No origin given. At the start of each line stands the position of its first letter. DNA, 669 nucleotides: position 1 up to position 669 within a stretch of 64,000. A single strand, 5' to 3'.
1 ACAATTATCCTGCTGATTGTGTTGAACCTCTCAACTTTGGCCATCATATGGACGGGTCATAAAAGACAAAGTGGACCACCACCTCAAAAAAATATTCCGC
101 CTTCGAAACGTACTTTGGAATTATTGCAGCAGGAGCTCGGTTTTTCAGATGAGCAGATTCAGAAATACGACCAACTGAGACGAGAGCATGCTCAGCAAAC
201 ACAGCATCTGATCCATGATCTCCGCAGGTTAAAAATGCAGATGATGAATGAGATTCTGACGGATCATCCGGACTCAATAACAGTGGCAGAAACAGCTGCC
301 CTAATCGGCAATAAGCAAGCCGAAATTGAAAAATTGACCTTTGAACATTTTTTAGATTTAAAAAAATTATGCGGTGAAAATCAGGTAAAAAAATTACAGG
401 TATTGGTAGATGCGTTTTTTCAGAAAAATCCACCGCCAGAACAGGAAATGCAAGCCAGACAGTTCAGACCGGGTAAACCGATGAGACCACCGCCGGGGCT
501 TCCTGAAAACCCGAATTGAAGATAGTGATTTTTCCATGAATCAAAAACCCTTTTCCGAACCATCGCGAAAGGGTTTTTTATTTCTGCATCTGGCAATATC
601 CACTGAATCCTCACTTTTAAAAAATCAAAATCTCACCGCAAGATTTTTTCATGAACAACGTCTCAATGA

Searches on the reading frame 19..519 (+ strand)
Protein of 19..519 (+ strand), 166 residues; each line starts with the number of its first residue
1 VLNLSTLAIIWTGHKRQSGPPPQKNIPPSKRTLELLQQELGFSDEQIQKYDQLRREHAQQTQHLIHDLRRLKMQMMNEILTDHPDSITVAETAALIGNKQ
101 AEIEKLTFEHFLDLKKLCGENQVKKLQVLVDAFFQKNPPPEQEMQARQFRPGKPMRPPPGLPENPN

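Call 3: search_protein_families(library=pfam, proteins=[window:19-519:+], max_evalue=0.1)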
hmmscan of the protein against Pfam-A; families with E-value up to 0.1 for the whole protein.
window:19-519:+ (166 aa): 3 families
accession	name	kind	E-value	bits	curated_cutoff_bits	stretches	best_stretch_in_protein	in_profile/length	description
PF13801.11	Metal_resist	-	1.9e-09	38.2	29.2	1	2-116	5-116/125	Heavy-metal resistance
PF05062.17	RICH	-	0.05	14.4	23.2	1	51-111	24-80/82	RICH domain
PF12867.12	DinB_2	-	0.085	13.8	24.8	0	40-96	59-117/128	DinB superfamily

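Call 4: search_protein_families(library=ncbifam, proteins=[window:19-519:+], max_evalue=0.1)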
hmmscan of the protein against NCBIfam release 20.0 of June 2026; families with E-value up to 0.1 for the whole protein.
window:19-519:+ (166 aa): 2 families
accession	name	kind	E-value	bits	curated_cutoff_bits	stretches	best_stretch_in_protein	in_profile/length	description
TIGR00172.1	maf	subfamily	0.034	13.7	117.15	1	41-121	22-100/185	Maf family nucleotide pyrophosphatase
TIGR02231.1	TIGR02231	subfamily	0.062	12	112.6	1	26-103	118-195/524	mucoidy inhibitor MuiA family protein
